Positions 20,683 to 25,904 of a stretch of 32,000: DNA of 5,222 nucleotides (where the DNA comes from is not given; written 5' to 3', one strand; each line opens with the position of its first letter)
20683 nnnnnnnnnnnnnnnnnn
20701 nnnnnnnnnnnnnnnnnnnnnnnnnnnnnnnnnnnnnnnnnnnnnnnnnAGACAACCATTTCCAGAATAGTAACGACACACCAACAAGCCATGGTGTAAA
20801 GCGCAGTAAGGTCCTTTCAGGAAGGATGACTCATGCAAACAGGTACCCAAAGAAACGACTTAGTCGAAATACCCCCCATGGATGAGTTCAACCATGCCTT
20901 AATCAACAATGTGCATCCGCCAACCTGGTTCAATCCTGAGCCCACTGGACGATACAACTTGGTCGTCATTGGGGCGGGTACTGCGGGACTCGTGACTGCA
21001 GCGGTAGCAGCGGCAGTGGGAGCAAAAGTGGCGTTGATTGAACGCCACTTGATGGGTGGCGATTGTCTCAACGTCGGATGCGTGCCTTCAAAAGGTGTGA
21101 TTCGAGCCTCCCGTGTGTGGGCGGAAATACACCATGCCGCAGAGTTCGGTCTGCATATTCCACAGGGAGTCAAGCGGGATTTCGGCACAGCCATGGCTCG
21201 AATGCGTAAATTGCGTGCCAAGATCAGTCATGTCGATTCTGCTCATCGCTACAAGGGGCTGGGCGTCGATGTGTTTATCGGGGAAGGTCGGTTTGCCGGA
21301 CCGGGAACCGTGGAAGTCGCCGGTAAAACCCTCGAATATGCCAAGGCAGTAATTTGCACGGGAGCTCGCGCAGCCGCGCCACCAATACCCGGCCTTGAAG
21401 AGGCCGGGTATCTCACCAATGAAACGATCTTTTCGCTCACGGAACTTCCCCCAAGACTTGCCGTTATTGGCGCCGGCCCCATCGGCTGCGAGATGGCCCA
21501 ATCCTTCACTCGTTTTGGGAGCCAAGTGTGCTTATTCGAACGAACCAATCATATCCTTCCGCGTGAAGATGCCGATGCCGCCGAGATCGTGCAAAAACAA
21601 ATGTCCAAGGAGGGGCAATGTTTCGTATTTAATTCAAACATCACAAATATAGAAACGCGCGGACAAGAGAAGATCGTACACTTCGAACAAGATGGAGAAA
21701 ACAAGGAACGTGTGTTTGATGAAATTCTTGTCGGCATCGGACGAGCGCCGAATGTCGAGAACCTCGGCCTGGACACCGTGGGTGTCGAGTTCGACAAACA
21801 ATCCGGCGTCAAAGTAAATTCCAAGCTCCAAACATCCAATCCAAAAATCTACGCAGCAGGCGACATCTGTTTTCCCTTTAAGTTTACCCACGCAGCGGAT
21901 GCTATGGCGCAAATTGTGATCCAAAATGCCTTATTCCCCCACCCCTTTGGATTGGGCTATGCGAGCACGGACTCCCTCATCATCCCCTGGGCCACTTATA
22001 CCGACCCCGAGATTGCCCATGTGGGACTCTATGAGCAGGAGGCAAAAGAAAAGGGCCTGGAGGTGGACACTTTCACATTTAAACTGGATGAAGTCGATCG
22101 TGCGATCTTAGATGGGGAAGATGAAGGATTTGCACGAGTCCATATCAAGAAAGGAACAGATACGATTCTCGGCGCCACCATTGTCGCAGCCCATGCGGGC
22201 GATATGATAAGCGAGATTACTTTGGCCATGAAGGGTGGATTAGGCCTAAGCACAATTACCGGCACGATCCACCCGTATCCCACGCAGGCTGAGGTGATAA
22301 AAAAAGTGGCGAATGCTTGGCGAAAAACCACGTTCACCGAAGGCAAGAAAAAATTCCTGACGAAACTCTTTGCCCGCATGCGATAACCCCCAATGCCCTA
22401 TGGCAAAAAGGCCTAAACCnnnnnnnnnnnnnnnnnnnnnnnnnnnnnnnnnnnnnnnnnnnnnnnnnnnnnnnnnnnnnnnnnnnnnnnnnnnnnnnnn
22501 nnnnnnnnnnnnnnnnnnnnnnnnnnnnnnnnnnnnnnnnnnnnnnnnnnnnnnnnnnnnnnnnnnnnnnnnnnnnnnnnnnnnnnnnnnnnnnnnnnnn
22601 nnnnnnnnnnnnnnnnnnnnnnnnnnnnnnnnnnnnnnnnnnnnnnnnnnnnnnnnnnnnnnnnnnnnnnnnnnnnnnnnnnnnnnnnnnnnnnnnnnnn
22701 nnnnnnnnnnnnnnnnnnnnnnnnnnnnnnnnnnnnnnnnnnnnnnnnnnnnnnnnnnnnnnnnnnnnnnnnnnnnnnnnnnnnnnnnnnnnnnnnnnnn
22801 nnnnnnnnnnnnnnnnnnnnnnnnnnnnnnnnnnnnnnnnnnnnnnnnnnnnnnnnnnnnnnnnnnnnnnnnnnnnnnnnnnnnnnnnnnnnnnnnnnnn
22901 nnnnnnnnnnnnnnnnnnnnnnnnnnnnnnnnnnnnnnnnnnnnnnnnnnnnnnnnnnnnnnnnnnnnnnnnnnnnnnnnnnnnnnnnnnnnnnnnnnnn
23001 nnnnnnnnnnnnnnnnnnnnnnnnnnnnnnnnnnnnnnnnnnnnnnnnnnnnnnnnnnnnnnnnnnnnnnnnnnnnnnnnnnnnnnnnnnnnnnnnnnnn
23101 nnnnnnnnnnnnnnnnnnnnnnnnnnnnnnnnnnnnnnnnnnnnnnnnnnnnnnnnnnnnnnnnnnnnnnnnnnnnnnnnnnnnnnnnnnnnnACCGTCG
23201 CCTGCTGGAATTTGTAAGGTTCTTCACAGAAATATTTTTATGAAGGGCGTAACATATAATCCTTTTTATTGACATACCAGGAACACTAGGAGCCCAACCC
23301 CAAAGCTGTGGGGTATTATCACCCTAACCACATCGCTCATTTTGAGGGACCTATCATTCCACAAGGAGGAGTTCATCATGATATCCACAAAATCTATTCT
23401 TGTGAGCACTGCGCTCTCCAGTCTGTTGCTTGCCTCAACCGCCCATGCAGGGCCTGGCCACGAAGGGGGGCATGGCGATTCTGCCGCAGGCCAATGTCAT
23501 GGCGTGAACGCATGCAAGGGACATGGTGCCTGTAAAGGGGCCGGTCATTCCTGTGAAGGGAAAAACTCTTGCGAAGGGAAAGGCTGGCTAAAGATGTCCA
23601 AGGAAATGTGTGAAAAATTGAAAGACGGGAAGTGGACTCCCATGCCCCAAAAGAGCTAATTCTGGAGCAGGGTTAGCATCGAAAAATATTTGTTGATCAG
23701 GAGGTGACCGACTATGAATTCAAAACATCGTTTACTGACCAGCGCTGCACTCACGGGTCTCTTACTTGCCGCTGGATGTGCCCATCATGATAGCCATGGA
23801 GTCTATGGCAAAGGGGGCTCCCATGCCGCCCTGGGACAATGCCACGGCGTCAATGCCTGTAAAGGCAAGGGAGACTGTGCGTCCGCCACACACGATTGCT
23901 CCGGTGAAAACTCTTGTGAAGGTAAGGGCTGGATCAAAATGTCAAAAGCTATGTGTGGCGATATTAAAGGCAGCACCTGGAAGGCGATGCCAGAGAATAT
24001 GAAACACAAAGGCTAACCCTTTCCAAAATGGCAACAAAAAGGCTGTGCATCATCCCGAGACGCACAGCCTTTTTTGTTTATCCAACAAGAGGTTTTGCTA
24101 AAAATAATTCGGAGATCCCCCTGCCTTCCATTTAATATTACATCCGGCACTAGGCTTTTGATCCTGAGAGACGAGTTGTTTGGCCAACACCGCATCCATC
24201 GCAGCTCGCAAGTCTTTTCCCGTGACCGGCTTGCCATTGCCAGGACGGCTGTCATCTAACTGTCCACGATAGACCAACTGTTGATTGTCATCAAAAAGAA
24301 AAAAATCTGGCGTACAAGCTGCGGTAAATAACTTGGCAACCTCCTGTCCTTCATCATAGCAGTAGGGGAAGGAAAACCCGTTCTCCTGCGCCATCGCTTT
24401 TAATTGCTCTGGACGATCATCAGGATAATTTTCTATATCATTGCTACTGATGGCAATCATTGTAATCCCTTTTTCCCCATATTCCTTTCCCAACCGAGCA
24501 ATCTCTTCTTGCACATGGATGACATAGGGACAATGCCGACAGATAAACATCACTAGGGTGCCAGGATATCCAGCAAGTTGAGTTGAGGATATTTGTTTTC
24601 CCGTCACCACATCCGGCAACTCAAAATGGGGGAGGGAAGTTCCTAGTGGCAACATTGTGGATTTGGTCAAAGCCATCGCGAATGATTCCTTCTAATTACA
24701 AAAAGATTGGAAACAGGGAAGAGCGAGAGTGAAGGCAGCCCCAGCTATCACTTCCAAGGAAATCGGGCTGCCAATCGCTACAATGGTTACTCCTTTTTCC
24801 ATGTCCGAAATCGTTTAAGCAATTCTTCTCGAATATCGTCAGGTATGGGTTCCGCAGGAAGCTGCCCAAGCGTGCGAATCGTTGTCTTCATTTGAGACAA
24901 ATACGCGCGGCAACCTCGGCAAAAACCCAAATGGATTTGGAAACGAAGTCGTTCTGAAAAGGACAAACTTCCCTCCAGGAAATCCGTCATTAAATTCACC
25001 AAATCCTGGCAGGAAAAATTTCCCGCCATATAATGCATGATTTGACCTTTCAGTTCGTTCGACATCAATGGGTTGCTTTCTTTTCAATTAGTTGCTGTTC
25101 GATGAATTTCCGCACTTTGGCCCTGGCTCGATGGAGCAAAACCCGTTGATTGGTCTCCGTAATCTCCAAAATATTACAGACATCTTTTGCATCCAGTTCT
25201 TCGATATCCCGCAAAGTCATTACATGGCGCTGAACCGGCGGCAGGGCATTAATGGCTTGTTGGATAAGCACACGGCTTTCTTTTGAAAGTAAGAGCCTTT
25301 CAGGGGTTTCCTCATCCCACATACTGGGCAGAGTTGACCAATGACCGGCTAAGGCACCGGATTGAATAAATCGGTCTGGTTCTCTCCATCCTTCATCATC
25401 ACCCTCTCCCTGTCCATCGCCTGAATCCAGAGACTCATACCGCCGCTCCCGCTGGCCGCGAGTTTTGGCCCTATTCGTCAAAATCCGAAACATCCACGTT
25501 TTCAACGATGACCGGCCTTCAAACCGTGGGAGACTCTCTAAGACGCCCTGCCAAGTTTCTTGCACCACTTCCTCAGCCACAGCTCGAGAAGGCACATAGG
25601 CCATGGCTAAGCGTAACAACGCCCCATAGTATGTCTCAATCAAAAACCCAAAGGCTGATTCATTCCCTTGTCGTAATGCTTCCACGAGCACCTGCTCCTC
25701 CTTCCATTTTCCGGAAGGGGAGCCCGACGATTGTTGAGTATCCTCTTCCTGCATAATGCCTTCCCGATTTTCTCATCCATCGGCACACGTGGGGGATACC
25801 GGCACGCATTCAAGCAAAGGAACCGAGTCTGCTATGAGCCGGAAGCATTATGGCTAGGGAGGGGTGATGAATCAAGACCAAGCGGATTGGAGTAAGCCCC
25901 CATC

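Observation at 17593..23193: Two paralogous TVP38/DedA + flavoprotein disulfide reductase pairs, followed by a secreted DUF3047 protein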

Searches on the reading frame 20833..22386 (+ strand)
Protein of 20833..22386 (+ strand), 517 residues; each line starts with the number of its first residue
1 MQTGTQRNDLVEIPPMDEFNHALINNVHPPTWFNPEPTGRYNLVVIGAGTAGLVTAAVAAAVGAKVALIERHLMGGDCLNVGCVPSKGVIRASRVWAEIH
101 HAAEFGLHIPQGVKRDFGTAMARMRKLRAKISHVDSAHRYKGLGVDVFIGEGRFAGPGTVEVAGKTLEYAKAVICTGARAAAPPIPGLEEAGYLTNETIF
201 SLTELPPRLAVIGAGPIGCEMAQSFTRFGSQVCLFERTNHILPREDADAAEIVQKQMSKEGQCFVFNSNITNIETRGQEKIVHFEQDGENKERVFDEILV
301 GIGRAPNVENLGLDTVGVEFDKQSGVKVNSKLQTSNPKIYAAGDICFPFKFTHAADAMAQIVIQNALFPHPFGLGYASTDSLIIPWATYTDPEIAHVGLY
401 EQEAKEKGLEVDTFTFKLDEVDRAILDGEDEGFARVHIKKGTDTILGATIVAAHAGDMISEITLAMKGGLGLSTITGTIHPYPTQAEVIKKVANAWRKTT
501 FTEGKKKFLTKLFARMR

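Call 3: search_protein_families(library=pfam, proteins=[window:20833-22386:+], max_evalue=0.01)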
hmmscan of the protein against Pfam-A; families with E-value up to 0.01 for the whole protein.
window:20833-22386:+ (517 aa): 16 families
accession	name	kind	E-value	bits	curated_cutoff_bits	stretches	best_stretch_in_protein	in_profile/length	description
PF07992.20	Pyr_redox_2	-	4e-61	207.4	26.1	1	41-358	1-290/291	Pyridine nucleotide-disulphide oxidoreductase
PF02852.28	Pyr_redox_dim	-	4.3e-31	107.8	25.3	1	384-491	1-108/110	Pyridine nucleotide-disulphide oxidoreductase, dimerisation domain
PF00070.33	Pyr_redox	-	5.3e-25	88.2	22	1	208-284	1-79/82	Pyridine nucleotide-disulphide oxidoreductase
PF01134.28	GIDA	-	1.4e-11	44.5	22.1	1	43-101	2-58/391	Glucose inhibited division protein A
PF03486.20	HI0933_like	-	1.3e-09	38.4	50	1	42-72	2-32/244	HI0933-like protein Rossmann domain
PF13450.12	NAD_binding_8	-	2.2e-08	34.7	21.9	1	45-78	1-35/68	NAD(P)-binding Rossmann-like domain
PF13738.12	Pyr_redox_3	-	1.3e-07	31.6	30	1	170-343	126-305/305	Pyridine nucleotide-disulphide oxidoreductase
PF02737.24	3HCDH_N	-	3.4e-07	30.8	22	1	209-260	2-53/180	3-hydroxyacyl-CoA dehydrogenase, NAD binding domain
PF12831.13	FAD_oxidored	-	5.1e-07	29.8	27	1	43-88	2-48/416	FAD dependent oxidoreductase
PF01266.30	DAO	-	3.6e-06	27.2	27.9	1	43-75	2-35/353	FAD dependent oxidoreductase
PF01262.27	AlaDh_PNT_C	-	3.6e-06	27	23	0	42-71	30-59/214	Alanine dehydrogenase/PNT, C-terminal domain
PF01494.25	FAD_binding_3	-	9.4e-06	25.5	22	0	43-72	4-33/349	FAD binding domain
PF02826.25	2-Hacid_dh_C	-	1.8e-05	24.6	25.1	0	208-248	38-78/178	D-isomer specific 2-hydroxyacid dehydrogenase, NAD binding domain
PF05834.18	Lycopene_cycl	-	2.5e-05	23.9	23.4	0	209-242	2-37/380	Lycopene cyclase protein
PF01946.23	Thi4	-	7.3e-05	22.5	26.2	1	42-82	19-61/235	Thi4 family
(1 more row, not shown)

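Call 4: search_protein_families(library=ncbifam, proteins=[window:20833-22386:+], max_evalue=0.01)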
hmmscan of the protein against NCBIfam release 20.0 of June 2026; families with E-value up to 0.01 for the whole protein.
window:20833-22386:+ (517 aa): 115 families (the best 25 are shown)
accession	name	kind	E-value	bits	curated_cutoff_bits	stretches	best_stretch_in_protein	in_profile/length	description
NF004991.0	PRK06370.1-3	subfamily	6.8e-241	800.2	620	1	9-513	4-504/509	FAD-containing oxidoreductase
TIGR02053.1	MerA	equivalog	1.3e-116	390.4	454.45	1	41-498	1-455/465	mercury(II) reductase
TIGR01350.1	lipoamide_DH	equivalog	1.3e-114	383.5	408.8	1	41-498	2-456/461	dihydrolipoyl dehydrogenase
NF004992.0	PRK06370.1-4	equivalog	1.5e-90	303.9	629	1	40-494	4-453/459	FAD-containing oxidoreductase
NF004947.0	PRK06292.2-5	equivalog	3.2e-90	303.3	592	1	40-495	3-457/474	dihydrolipoyl dehydrogenase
NF004776.0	PRK06116.1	equivalog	5.6e-79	266.2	480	1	40-487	4-444/450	glutathione-disulfide reductase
NF010311.1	PRK13748.1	subfamily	8.7e-79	265.8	600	1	40-498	97-550/560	mercury(II) reductase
NF004943.0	PRK06292.2-1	equivalog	1e-77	261.9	432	1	40-494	3-453/456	dihydrolipoyl dehydrogenase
NF004946.0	PRK06292.2-4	subfamily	1.7e-77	261.2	634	1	40-494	3-468/487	dihydrolipoyl dehydrogenase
NF004990.0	PRK06370.1-1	equivalog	4.7e-76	256.3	842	1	39-492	3-451/459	FAD-containing oxidoreductase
NF004939.0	PRK06292.1-1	equivalog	4.6e-74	249.8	435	1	41-476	6-438/476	dihydrolipoyl dehydrogenase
NF004945.0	PRK06292.2-3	equivalog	6.1e-74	249.6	494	1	40-490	3-446/457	dihydrolipoyl dehydrogenase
NF005572.0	PRK07251.1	equivalog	1.2e-73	248.3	537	1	40-493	3-436/438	FAD-containing oxidoreductase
NF005883.0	PRK07845.1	equivalog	1.3e-73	248.6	479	1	42-497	4-460/466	NAD(P)H-quinone dehydrogenase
NF041853.1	hythiocyan_redase_MerA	equivalog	4e-73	246.7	650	1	40-492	3-437/440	hypothiocyanous acid reductase MerA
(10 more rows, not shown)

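Call 8: search_solved_structures(query=window:20833-22386:+, max_evalue=1e-20)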
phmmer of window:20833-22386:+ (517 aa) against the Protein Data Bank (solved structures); distinct sequences matched with E-value up to 1e-20: 121 (the best 60 are shown).
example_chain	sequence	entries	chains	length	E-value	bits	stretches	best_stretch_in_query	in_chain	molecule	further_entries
5x1y_B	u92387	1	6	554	9.7e-82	278.6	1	40-497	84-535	Mercuric reductase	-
1ebd_A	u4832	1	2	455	4.4e-68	233.5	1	44-493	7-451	DIHYDROLIPOAMIDE DEHYDROGENASE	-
2eq6_A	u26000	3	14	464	1.9e-66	228.1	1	37-499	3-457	Pyruvate dehydrogenase complex, dihydrolipoamide dehydrogenase E3 component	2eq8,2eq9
4k8d_A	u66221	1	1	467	1e-63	219.1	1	43-498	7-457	Mercuric reductase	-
1zk7_A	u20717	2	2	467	1.1e-63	219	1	43-498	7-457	Mercuric reductase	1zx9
4k7z_A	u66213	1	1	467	5.3e-61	210.1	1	43-498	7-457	Mercuric reductase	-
9h2i_B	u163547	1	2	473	9.2e-61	209.4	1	42-495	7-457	Dihydrolipoyl dehydrogenase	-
4jdr_A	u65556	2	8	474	9.2e-61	209.4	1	42-495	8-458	Dihydrolipoyl dehydrogenase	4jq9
4ywo_A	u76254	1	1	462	2.8e-60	207.8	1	40-498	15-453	Mercuric reductase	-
6uzi_A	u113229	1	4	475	7.3e-60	206.4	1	39-493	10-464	Dihydrolipoyl dehydrogenase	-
1dxl_A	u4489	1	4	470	1e-59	205.9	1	42-495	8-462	DIHYDROLIPOAMIDE DEHYDROGENASE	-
2qae_A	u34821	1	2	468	1.2e-56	195.8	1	41-495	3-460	Dihydrolipoyl dehydrogenase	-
3urh_A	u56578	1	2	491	1.3e-56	195.7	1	40-493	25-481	Dihydrolipoyl dehydrogenase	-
5u25_A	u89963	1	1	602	7.2e-56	193.2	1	36-493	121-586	Dihydrolipoamide dehydrogenase (E3 component of pyruvate and 2-oxoglutarate dehydrogenase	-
6i4s_A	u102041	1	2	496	1.2e-55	192.5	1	42-491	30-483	Dihydrolipoyl dehydrogenase, mitochondrial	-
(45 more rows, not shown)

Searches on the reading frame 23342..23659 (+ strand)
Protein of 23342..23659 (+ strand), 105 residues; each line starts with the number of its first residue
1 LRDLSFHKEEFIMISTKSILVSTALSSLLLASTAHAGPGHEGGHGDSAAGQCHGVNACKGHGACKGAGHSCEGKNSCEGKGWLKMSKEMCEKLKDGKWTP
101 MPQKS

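Call 3: search_protein_families(library=pfam, proteins=[window:23342-23659:+], max_evalue=0.01)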
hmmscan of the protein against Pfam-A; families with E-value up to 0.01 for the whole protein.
window:23342-23659:+ (105 aa): 0 families

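Call 4: search_protein_families(library=ncbifam, proteins=[window:23342-23659:+], max_evalue=0.01)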
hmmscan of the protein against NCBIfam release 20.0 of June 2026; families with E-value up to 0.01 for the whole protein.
window:23342-23659:+ (105 aa): 1 family
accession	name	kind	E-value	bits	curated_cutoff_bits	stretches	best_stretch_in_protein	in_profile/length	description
NF050166.1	Cu_RiPP_BufA2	equivalog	2.2e-17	63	60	1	24-94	7-74/79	BufA2 family periplasmic bufferin-type metallophore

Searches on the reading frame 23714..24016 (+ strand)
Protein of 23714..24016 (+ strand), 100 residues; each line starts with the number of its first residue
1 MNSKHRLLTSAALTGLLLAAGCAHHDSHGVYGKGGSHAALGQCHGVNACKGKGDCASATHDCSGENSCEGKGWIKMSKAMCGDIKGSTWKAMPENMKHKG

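Call 3: search_protein_families(library=pfam, proteins=[window:23714-24016:+], max_evalue=0.01)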
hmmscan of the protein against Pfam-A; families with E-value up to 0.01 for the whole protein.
window:23714-24016:+ (100 aa): 0 families

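Call 4: search_protein_families(library=ncbifam, proteins=[window:23714-24016:+], max_evalue=0.01)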
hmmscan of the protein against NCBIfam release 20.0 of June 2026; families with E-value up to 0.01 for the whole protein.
window:23714-24016:+ (100 aa): 1 family
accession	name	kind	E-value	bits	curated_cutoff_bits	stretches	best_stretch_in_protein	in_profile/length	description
NF050166.1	Cu_RiPP_BufA2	equivalog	3.8e-17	62.3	60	1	12-87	5-77/79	BufA2 family periplasmic bufferin-type metallophore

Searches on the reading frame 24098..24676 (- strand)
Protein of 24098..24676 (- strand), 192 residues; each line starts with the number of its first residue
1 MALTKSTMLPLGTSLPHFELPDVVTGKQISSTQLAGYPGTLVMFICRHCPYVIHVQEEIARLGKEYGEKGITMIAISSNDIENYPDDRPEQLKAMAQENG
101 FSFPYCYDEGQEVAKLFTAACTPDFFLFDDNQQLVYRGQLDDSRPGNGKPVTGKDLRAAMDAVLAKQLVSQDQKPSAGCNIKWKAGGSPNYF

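Call 3: search_protein_families(library=pfam, proteins=[window:24098-24676:-], max_evalue=0.01)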
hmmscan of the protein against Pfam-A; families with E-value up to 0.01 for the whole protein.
window:24098-24676:- (192 aa): 5 families
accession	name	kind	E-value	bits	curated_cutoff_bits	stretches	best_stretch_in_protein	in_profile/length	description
PF00578.27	AhpC-TSA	-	5.2e-17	62.4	26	1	12-136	2-123/124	AhpC/TSA family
PF08534.16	Redoxin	-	1.8e-16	60.7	26.6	1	12-144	3-138/148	Redoxin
PF13098.12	Thioredoxin_2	-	0.00072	20.3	27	1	40-141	8-96/104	Thioredoxin-like domain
PF13905.12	Thioredoxin_8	-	0.00091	20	27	1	40-132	4-92/94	Thioredoxin-like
PF20029.6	DUF6436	-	0.0048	17.1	27.3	0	37-138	20-91/133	Domain of unknown function (DUF6436)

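Call 4: search_protein_families(library=ncbifam, proteins=[window:24098-24676:-], max_evalue=0.01)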
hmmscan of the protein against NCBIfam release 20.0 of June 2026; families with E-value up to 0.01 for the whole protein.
window:24098-24676:- (192 aa): 1 family
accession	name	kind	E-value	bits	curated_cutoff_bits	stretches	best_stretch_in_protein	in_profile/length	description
NF002854.0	PRK03147.1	subfamily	1.7e-06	28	170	1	5-135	32-153/176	thiol-disulfide oxidoreductase ResA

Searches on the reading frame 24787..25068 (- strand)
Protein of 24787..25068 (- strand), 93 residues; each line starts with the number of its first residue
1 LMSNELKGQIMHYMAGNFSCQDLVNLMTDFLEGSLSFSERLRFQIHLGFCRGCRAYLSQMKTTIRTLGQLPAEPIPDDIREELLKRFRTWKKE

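Call 6: search_protein_families(library=pfam, proteins=[window:24787-25068:-], max_evalue=0.001)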
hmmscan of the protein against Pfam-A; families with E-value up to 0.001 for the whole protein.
window:24787-25068:- (93 aa): 1 family
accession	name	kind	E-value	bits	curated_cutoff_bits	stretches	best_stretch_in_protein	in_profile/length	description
PF13490.11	zf-HC2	-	4.6e-08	33.5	22.2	1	20-54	1-35/35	Putative zinc-finger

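Call 79: search_protein_families(library=ncbifam, proteins=[window:24787-25068:-], max_evalue=0.000001)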
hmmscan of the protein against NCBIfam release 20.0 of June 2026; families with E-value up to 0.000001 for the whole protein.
window:24787-25068:- (93 aa): 1 family
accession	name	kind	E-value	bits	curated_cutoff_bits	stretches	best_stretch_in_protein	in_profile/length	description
NF052368.1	antisigmaE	subfamily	1.2e-12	47.4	50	1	19-62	3-46/48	anti-sigma factor family protein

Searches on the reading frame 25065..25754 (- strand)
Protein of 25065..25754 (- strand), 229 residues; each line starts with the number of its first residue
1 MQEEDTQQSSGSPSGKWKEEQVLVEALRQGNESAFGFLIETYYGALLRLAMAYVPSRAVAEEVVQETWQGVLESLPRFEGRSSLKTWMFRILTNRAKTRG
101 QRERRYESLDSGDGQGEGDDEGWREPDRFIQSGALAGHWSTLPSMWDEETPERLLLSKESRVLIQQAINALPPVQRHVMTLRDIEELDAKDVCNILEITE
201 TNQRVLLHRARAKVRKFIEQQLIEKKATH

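Call 6: search_protein_families(library=pfam, proteins=[window:25065-25754:-], max_evalue=0.001)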
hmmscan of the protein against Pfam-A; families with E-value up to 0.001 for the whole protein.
window:25065-25754:- (229 aa): 3 families
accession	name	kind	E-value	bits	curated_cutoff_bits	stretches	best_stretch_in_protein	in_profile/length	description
PF04542.20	Sigma70_r2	-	1.1e-15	57.6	24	1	38-105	1-70/71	Sigma-70 region 2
PF08281.18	Sigma70_r4_2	-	1.6e-12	47.3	25.7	1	162-213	2-53/54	Sigma-70, region 4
PF04545.22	Sigma70_r4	-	1.6e-05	24.8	24.1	1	167-216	1-50/50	Sigma-70, region 4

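Call 79: search_protein_families(library=ncbifam, proteins=[window:25065-25754:-], max_evalue=0.000001)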
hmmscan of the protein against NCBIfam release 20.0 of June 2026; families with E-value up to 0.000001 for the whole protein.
window:25065-25754:- (229 aa): 56 families (the best 25 are shown)
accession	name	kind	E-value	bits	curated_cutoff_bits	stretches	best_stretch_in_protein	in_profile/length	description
NF008888.0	PRK11922.1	equivalog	2.5e-32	112.3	204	1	8-223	5-201/231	RNA polymerase sigma factor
TIGR02943.1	Sig70_famx1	hypoth_equivalog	2.1e-30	105.9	162.2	1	41-225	10-186/188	RNA polymerase sigma-70 factor, TIGR02943 family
TIGR02937.1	sigma70-ECF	superfamily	2.7e-27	95.4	42.9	1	34-217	2-164/165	sigma-70 family RNA polymerase sigma factor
NF008892.0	PRK11924.2-1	equivalog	3.1e-27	95.5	291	1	39-221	22-196/203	RNA polymerase sigma factor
NF009173.0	PRK12520.1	equivalog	3.8e-27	95.3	255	1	39-225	8-186/191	RNA polymerase sigma factor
NF058625.1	sigma_PG0214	equivalog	3.6e-24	85.4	130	1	148-221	91-164/170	GFO_1088 family ECF-type sigma factor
NF009166.1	PRK12513.1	equivalog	3.9e-24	85.4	206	1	19-218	8-186/193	RNA polymerase sigma factor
NF009196.0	PRK12544.1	equivalog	4.3e-24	85.1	287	1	40-226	25-204/208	RNA polymerase factor sigma-70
NF009184.0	PRK12532.1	equivalog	1.2e-23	84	276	1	46-225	18-191/195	RNA polymerase sigma factor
NF006089.0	PRK08241.1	subfamily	1.2e-23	83.8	240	1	25-220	14-204/343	RNA polymerase subunit sigma-70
TIGR02939.1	RpoE_Sigma70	equivalog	1.5e-22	80.5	236.15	1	19-218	6-186/190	RNA polymerase sigma factor RpoE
NF004113.0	PRK05602.1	equivalog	1.5e-22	80.2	208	2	5-108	17-123/211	RNA polymerase sigma factor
NF007223.0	PRK09641.1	equivalog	3.1e-21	76.1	209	2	23-106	8-91/187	RNA polymerase sigma factor SigW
NF009182.0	PRK12530.1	subfamily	3.2e-21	75.7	264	1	45-225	21-191/193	RNA polymerase sigma factor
TIGR02960.1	SigX5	hypoth_equivalog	2.1e-20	73.2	264.75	1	31-221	3-193/322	RNA polymerase sigma-70 factor, TIGR02960 family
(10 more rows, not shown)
